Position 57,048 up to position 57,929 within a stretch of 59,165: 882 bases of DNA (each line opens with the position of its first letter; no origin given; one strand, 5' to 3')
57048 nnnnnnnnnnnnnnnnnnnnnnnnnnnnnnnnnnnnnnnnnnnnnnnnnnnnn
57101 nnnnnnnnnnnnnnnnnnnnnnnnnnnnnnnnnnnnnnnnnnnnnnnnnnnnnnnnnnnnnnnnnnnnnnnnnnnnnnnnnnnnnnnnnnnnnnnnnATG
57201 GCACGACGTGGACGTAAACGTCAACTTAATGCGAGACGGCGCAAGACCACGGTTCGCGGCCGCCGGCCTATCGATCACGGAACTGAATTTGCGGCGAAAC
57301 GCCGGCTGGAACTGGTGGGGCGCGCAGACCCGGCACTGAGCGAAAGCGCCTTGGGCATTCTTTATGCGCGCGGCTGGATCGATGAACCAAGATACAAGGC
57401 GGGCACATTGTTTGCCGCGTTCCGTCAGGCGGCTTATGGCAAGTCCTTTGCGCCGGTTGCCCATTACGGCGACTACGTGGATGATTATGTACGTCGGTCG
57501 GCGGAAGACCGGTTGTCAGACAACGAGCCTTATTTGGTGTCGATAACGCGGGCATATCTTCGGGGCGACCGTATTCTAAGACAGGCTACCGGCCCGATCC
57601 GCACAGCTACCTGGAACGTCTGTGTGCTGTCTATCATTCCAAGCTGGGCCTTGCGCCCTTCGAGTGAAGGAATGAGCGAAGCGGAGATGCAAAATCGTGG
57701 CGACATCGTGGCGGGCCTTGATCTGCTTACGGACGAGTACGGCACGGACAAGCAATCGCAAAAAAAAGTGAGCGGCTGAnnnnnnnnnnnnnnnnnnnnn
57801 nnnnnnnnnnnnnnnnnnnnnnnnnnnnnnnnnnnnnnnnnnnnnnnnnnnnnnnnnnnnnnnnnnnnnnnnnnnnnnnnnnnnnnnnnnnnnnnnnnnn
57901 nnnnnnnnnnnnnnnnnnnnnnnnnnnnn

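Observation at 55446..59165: Accessory module: an SOS-cleavable CI-type repressor gating unknown cargo through operators and terminators (best candidate for an undescribed system)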

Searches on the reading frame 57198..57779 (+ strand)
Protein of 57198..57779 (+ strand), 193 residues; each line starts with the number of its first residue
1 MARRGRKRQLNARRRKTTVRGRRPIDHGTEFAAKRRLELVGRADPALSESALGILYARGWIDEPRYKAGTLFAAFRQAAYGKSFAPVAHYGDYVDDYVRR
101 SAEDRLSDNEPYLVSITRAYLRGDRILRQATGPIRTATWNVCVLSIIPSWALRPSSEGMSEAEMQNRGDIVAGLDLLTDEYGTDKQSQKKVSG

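Call 10: search_protein_families(library=pfam, proteins=[window:57198-57779:+], max_evalue=1)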
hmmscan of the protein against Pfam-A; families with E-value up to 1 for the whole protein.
window:57198-57779:+ (193 aa): 0 families

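Call 11: search_protein_families(library=phrogs, proteins=[window:57198-57779:+], max_evalue=1)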
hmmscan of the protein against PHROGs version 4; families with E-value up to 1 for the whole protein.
window:57198-57779:+ (193 aa): 1 family
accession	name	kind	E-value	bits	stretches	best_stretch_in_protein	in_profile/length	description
phrog_21451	-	unknown function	0.28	11.8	1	47-84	43-80/169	-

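Call 12: find_encoding_contigs(protein=window:57198-57776:+, flank=10000, max_places=10)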
Protein window:57198-57776:+ (193 aa): no gene with exactly this product is on record in the collection.

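Call 18: find_related_loci(query=window:57198-57776:+, collection=genome_contigs, flank=10000)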
Query window:57198-57776:+ (193 aa) in genome_contigs; peptide patterns used: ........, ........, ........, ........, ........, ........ (x = any residue, [..] = any of these).
69 stretches matched a pattern; 2 encode a relative of the query (tblastn E <= 1e-3); 2 distinct loci.
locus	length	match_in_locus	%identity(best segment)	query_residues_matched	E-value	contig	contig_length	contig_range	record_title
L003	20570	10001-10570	76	1-190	7e-99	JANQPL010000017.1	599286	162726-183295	MAG: Alphaproteobacteria bacterium isolate IP29b_bin.162 k99_246127, whole genome shotgun sequence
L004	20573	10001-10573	72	1-191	5e-95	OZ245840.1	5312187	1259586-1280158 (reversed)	MAG: Alphaproteobacteria bacterium isolate d93f03f6-b113-40c7-9acf-b0fa1a286e37 genome assembly, chromosome: 1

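Call 24: search_protein_families(library=pfam, proteins=[L004:11196-11561:+, L004:11464-12024:+, L004:12055-12414:+, L004:12427-12798:+, L004:12822-14225:+, L004:14292-15197:+, L004:15213-16121:+, L004:16853-17734:+, L004:17766-18236:+, L004:18326-19327:+], max_evalue=0.01)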
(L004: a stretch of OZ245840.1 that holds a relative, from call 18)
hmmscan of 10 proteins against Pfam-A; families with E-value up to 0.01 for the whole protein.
L004:11196-11561:+ (121 aa): 0 families

L004:11464-12024:+ (186 aa): 1 family
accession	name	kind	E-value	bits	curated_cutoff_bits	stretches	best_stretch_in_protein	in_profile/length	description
PF14101.11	DUF4275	-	1e-11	45.6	27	1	62-169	24-139/139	Domain of unknown function (DUF4275)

L004:12055-12414:+ (119 aa): 1 family
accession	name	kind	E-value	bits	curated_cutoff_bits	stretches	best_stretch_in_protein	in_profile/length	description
PF02371.22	Transposase_20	-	0.0077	17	21.3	0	58-97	23-59/87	Transposase IS116/IS110/IS902 family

L004:12427-12798:+ (123 aa): 0 families

L004:12822-14225:+ (467 aa): 1 family
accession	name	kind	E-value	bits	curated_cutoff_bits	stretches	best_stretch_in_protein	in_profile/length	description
PF03237.21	Terminase_6N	-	6.4e-08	32.9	22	1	26-237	2-208/215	Terminase large subunit, T4likevirus-type, N-terminal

L004:14292-15197:+ (301 aa): 0 families

L004:15213-16121:+ (302 aa): 0 families

L004:16853-17734:+ (293 aa): 1 family
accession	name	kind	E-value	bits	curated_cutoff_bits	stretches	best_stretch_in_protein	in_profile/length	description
PF15188.11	CCDC-167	-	0.00061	20.4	27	1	241-293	12-64/84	Coiled-coil domain-containing protein 167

L004:17766-18236:+ (156 aa): 0 families

L004:18326-19327:+ (333 aa): 2 families
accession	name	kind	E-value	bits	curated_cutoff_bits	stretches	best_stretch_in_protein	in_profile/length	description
PF13714.12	PEP_mutase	-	4.8e-45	154.5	31.5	1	56-293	4-236/240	Phosphoenolpyruvate phosphomutase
PF00463.27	ICL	-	3e-12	46.3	26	1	120-205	148-236/526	Isocitrate lyase family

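Call 25: search_protein_families(library=pfam, proteins=[L003:11207-11707:+, L003:11735-12565:-, L003:12044-12781:+, L003:12665-13156:-, L003:13471-15519:+, L003:15520-17706:+, L003:17752-18768:+, L003:18852-19415:-, L003:8197-8676:-, L004:8402-8794:-], max_evalue=0.01)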
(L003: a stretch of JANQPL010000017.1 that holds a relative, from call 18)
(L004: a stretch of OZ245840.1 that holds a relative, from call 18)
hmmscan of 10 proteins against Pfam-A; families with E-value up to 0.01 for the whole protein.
L003:11207-11707:+ (166 aa): 1 family
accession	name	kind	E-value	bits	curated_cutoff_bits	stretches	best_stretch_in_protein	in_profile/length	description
PF01613.24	Flavin_Reduct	-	5.3e-42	144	27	1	13-160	1-152/153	Flavin reductase like domain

L003:11735-12565:- (276 aa): 2 families
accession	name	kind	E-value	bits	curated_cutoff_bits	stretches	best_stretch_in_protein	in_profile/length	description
PF19576.4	Acyltransf_2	-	1.6e-12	47.4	27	1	53-272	46-261/266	Acyltransferase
PF01553.26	Acyltransferase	-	4e-07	30.4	23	1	73-202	8-131/132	Acyltransferase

L003:12044-12781:+ (245 aa): 0 families

L003:12665-13156:- (163 aa): 1 family
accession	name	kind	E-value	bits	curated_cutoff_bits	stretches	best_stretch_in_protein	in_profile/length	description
PF03737.21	RraA-like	-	3.2e-45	154.5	24.5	1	9-157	1-152/152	Aldolase/RraA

L003:13471-15519:+ (682 aa): 1 family
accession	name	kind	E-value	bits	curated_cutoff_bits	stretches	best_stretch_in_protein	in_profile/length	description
PF01642.28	MM_CoA_mutase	-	5.6e-115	385.2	22.1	1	41-587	1-502/512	Methylmalonyl-CoA mutase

L003:15520-17706:+ (728 aa): 2 families
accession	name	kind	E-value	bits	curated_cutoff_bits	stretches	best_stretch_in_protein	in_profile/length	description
PF01642.28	MM_CoA_mutase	-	9.2e-235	780.4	22.1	1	42-554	2-512/512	Methylmalonyl-CoA mutase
PF02310.24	B12-binding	-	4.1e-17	62.6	32.1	1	597-712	2-119/121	B12 binding domain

L003:17752-18768:+ (338 aa): 12 families
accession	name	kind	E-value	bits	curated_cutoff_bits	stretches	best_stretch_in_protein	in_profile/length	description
PF03308.22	MeaB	-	1.9e-116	388.3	23.1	1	28-300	1-272/273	Methylmalonyl Co-A mutase-associated GTPase MeaB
PF02492.25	cobW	-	7.9e-07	29.3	20.7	1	63-219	3-164/180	CobW/HypB/UreG, nucleotide-binding domain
PF08433.16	KTI12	-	0.00076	19.5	22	0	65-96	6-37/271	Chromatin associated protein KTI12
PF13555.12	AAA_29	-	0.00077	19.6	27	1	63-85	25-47/61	P-loop containing region of AAA domain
PF03029.23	ATP_bind_1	-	0.0011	19.3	27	1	65-100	1-36/240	Conserved hypothetical ATP binding protein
PF01656.29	CbiA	-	0.0012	19.3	25.4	1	70-195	9-54/125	CobQ/CobB/MinD/ParA nucleotide binding domain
PF02374.21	ArsA_ATPase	-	0.0012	18.6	24.3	1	65-101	6-42/305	Anion-transporting ATPase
PF13401.12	AAA_22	-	0.0023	18.7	27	0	65-107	10-50/130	AAA domain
PF03266.21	NTPase_1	-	0.0038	17.5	23.9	1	62-92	1-31/168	NTPase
PF13604.12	AAA_30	-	0.004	17.3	27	0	62-97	20-55/191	AAA domain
PF01926.29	MMR_HSR1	-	0.0047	17.5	21.9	0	62-80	1-19/113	50S ribosome-binding GTPase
PF10609.15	ParA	-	0.0085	16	27.1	0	66-97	10-41/246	NUBPL iron-transfer P-loop NTPase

L003:18852-19415:- (187 aa): 12 families
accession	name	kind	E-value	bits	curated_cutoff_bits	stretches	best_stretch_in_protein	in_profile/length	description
PF00515.34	TPR_1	-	1.1e-14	53.9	27.8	2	144-177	1-34/34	Tetratricopeptide repeat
PF07719.23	TPR_2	-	3.4e-13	49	27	2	144-177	1-34/34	Tetratricopeptide repeat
PF13414.12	TPR_11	-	2.1e-09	37.3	26.8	1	124-158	8-42/42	TPR repeat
PF13371.12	TPR_9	-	2.6e-09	37.4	35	1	124-179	9-64/73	Tetratricopeptide repeat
PF13181.12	TPR_8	-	6.3e-09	35.7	25.7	1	144-177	1-34/34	Tetratricopeptide repeat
PF13431.12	TPR_17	-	6.5e-06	26.5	24.4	1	134-164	3-33/34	Tetratricopeptide repeat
PF13424.12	TPR_12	-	2.2e-05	25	30.1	1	109-175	2-76/77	Tetratricopeptide repeat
PF13428.12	TPR_14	-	9e-05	23.2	23.5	0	145-183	2-40/44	Tetratricopeptide repeat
PF12569.14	NatA_aux_su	-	0.00017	21.1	33.3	1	97-177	185-259/515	N-terminal acetyltransferase A, auxiliary subunit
PF13174.12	TPR_6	-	0.00036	21.4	26.3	1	146-176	2-32/33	Tetratricopeptide repeat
PF09145.16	Ubiq-assoc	-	0.00068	19.9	27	1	141-164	20-43/44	Ubiquitin-associated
PF13432.12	TPR_16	-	0.0015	19.3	32.7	0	123-163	10-50/65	Tetratricopeptide repeat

L003:8197-8676:- (159 aa): 0 families

L004:8402-8794:- (130 aa): 0 families

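Call 26: search_protein_families(library=phrogs, proteins=[L004:10692-11048:+, L004:11196-11561:+, L004:11464-12024:+, L004:12055-12414:+, L004:12427-12798:+, L004:12822-14225:+, L004:14292-15197:+, L004:15213-16121:+, L004:16853-17734:+, L004:17766-18236:+], max_evalue=0.01)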
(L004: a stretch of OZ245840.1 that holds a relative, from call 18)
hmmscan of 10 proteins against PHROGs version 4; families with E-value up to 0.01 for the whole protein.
L004:10692-11048:+ (118 aa): 0 families

L004:11196-11561:+ (121 aa): 0 families

L004:11464-12024:+ (186 aa): 0 families

L004:12055-12414:+ (119 aa): 0 families

L004:12427-12798:+ (123 aa): 0 families

L004:12822-14225:+ (467 aa): 5 families
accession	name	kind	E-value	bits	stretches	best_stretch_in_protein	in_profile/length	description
phrog_979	-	head and packaging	6.4e-36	125.2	2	5-165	150-310/642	terminase large subunit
phrog_2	-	head and packaging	9.7e-32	111.6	1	4-439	262-600/807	terminase large subunit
phrog_9526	-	head and packaging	9.2e-16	59.1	1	5-191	7-197/280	terminase large subunit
phrog_5653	-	head and packaging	2.1e-05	25.3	1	227-436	1-184/199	terminase large subunit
phrog_10250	-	head and packaging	9.1e-05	23.3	1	219-429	8-212/228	terminase large subunit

L004:14292-15197:+ (301 aa): 0 families

L004:15213-16121:+ (302 aa): 0 families

L004:16853-17734:+ (293 aa): 0 families

L004:17766-18236:+ (156 aa): 0 families

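Call 27: find_related_loci(query=window:57198-57776:+, collection=viral_contigs, flank=10000)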
Query window:57198-57776:+ (193 aa) in viral_contigs; peptide patterns used: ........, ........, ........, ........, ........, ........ (x = any residue, [..] = any of these).
4 stretches matched a pattern, but none encodes a relative of the query by tblastn (E <= 1e-3).

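Call 28: find_homologous_proteins(query=window:57198-57776:+, max_evalue=0.001)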
Query window:57198-57776:+ (193 aa): 8 proteins with E <= 0.001 among 240 candidates.
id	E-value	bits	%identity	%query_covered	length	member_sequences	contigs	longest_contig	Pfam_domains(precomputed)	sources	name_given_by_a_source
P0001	6.7e-123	425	100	100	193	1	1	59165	-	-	-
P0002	7.0e-92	324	76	98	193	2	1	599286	-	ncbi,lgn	-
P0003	1.1e-90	320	74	98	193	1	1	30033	-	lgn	-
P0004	1.5e-89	317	72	100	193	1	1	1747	-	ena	-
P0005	9.8e-88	311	72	99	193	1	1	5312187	-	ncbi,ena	-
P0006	7.5e-87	308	72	100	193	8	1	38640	-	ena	-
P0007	6.7e-86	305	73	99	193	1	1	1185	-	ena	-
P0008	3.1e-6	45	33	61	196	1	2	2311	-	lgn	-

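Call 29: find_encoding_contigs(protein=P0003, flank=10000, max_places=3)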
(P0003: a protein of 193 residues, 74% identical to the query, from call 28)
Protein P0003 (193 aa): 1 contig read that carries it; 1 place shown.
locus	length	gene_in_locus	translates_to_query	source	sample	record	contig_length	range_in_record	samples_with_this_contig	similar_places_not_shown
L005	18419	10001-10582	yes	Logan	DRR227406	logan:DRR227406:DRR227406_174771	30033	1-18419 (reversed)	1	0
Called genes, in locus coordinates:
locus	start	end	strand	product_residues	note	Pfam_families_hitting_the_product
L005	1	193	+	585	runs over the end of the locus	PF02776:TPP_enzyme_N, PF00205:TPP_enzyme_M, PF02775:TPP_enzyme_C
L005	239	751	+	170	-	PF01842:ACT, PF22629:ACT_AHAS_ss, PF13710:ACT_5, PF10369:ALS_ss_C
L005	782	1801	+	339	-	PF07991:KARI_N, PF01450:KARI_C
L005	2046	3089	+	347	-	PF06723:MreB_Mbl, PF00022:Actin, PF11104:PilM_2 (faint), PF00012:HSP70, PF14450:FtsA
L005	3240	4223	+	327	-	PF04085:MreC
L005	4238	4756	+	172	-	PF04093:MreD (weak)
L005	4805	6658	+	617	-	PF03717:PBP_dimer, PF00905:Transpeptidase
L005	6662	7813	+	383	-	PF01098:FTSW_RODA_SPOVE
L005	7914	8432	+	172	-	PF20791:Acyl-ACP_TE_C (faint), PF01643:Acyl-ACP_TE, PF13279:4HBT_2, PF03061:4HBT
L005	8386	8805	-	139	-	-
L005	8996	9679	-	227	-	PF13560:HTH_31, PF01381:HTH_3, PF12844:HTH_19, PF00717:Peptidase_S24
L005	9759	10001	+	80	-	-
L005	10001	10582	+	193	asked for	-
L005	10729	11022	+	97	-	-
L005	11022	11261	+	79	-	-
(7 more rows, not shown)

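Call 30: find_encoding_contigs(protein=P0006, flank=10000, max_places=3)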
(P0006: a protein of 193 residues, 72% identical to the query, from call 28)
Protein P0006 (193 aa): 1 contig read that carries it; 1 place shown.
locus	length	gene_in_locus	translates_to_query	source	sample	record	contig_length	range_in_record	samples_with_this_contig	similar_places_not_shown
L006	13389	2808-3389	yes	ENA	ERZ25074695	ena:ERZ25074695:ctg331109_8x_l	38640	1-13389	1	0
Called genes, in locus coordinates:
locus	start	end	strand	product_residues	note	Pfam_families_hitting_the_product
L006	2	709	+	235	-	?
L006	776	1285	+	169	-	PF01643:Acyl-ACP_TE (weak), PF13279:4HBT_2, PF03061:4HBT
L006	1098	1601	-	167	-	-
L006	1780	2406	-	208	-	PF01381:HTH_3, PF12844:HTH_19, PF13560:HTH_31, PF00717:Peptidase_S24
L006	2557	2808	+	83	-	-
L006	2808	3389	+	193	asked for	-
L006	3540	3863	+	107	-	-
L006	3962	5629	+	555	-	-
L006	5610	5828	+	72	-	-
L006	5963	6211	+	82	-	-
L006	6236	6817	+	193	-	-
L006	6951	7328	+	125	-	-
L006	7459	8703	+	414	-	PF02661:Fic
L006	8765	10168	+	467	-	PF03237:Terminase_6N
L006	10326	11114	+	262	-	-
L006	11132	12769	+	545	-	-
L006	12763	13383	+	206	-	-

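Call 31: find_encoding_contigs(protein=P0008, flank=10000, max_places=3)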
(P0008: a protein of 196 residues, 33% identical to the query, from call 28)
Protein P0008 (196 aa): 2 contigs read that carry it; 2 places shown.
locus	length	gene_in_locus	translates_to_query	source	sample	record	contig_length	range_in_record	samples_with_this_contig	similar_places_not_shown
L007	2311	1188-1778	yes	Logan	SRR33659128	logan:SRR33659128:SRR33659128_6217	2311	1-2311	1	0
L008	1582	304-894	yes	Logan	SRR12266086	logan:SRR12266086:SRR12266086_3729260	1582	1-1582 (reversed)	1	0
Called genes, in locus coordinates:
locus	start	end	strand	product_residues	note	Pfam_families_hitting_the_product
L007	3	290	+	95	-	?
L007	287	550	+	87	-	-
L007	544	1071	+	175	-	PF05838:Glyco_hydro_108, PF09374:PG_binding_3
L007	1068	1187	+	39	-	-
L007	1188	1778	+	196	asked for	-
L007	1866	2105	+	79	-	-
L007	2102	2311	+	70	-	?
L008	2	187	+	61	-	?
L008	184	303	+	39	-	-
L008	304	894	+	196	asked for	-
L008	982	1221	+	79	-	-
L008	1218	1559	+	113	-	-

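Call 34: search_protein_families(library=phrogs, proteins=[L006:3962-5629:+, L006:5610-5828:+, L006:5963-6211:+, L006:6236-6817:+, L006:6951-7328:+, L006:7459-8703:+, L006:10326-11114:+, L006:11132-12769:+, L006:12763-13383:+, L006:1098-1601:-], max_evalue=0.01)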
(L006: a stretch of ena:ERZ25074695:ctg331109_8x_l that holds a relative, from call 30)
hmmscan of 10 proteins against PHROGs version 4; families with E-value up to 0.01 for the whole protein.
L006:3962-5629:+ (555 aa): 0 families

L006:5610-5828:+ (72 aa): 7 families
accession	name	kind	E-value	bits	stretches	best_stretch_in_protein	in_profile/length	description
phrog_1467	-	unknown function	6.6e-05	23.6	1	8-60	145-199/226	-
phrog_3786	-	unknown function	0.00033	21.6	1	13-68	20-74/86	-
phrog_9188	-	unknown function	0.00035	21.7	0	7-34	18-45/70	-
phrog_2546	-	unknown function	0.0025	19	0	50-71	120-141/180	-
phrog_1315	-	unknown function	0.0054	17.9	1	27-68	6-50/108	-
phrog_10675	-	unknown function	0.009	17.2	0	26-60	4-39/98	-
phrog_6511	-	unknown function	0.009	16.8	0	13-34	19-41/50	-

L006:5963-6211:+ (82 aa): 2 families
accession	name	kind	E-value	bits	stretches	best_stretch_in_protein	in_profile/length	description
phrog_2199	-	integration and excision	1.2e-05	25.5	1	3-53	2-61/356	transposase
phrog_22929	-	unknown function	0.00084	20.5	1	9-45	16-52/74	-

L006:6236-6817:+ (193 aa): 0 families

L006:6951-7328:+ (125 aa): 0 families

L006:7459-8703:+ (414 aa): 5 families
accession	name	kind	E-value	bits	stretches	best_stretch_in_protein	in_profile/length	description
phrog_5978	-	unknown function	5.4e-19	69.5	1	78-388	57-346/364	-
phrog_23170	-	unknown function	3.2e-07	31.2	1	194-246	92-144/191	-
phrog_13548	-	unknown function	1.3e-06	28.7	1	204-270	180-248/379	-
phrog_11900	-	unknown function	9e-06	26.3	1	167-243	91-174/230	-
phrog_10690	-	unknown function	0.00069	19.7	1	212-268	266-321/346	-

L006:10326-11114:+ (262 aa): 0 families

L006:11132-12769:+ (545 aa): 0 families

L006:12763-13383:+ (206 aa): 0 families

L006:1098-1601:- (167 aa): 0 families

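Call 45: search_protein_representatives(alignment_id=A1)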
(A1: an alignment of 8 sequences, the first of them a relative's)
Query: 8 sequences, 193 profile positions. Proteins with E-value up to 0.001 (for the whole library): 417; up to 1e-10: 74; up to 1e-30: 3. The best 150 are listed.
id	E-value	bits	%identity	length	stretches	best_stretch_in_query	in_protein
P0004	5.1e-102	355.7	-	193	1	1-192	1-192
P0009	2.9e-33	131.5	-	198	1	2-182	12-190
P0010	3.4e-31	124.7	-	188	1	3-182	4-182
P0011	8.3e-30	120.2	-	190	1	3-182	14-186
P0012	2.2e-28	115.6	-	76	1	1-75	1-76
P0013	5.9e-28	114.1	-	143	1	47-186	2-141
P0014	1.0e-25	106.8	-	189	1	1-183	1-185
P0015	7.3e-25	104.0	-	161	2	34-114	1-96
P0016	8.2e-24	100.6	-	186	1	1-191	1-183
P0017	1.6e-23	99.7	-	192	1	1-186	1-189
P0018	3.7e-22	95.2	-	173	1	8-177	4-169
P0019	2.6e-21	92.5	-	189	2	3-115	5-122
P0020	2.4e-20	89.3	-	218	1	12-188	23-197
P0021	3.4e-20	88.8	-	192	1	1-188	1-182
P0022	1.2e-19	87.1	-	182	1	3-183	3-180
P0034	1.8e-16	76.6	-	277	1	1-185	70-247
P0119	2.3e-09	53.5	-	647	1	21-188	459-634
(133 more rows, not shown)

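Call 47: search_protein_families(library=pfam, alignment_id=A5, max_evalue=0.01)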
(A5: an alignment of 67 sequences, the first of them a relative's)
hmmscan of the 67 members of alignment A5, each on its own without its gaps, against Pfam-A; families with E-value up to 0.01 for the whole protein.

A. member 1, P0001 (193 aa): 0 families

B. families by the number of members that match (of 67 scanned): 4 families
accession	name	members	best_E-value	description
PF13443.12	HTH_26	1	0.00012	Cro/C1-type HTH DNA-binding domain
PF22953.2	SpnB_Rossmann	1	0.0067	Polyketide synthase extender module SpnB, Rossmann fold domain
PF10552.14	ORF6C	1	0.0083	ORF6C domain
PF19980.4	DUF6416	1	0.0099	Family of unknown function (DUF6416)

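Call 48: search_protein_families(library=phrogs, alignment_id=A5, max_evalue=0.01)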
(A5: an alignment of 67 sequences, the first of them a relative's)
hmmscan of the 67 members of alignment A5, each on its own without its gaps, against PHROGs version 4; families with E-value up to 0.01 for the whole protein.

A. member 1, P0001 (193 aa): 0 families

B. families by the number of members that match (of 67 scanned): 5 families
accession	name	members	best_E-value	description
phrog_21451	-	2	0.00072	-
phrog_19398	-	1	0.0026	-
phrog_15385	-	1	0.0057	-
phrog_37226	-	1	0.0078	-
phrog_12813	-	1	0.0094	-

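Call 53: find_encoding_contigs(protein=P0010, flank=8000, max_places=3)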
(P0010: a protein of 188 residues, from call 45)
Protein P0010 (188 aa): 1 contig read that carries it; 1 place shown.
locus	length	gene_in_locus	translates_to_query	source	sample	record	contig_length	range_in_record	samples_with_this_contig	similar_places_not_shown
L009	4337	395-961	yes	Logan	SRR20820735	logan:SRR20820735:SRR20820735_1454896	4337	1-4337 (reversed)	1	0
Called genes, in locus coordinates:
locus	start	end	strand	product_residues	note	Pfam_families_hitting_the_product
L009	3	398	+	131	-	?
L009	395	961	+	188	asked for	-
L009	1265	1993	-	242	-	-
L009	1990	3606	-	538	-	PF00078:RVT_1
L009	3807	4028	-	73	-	-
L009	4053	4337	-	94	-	?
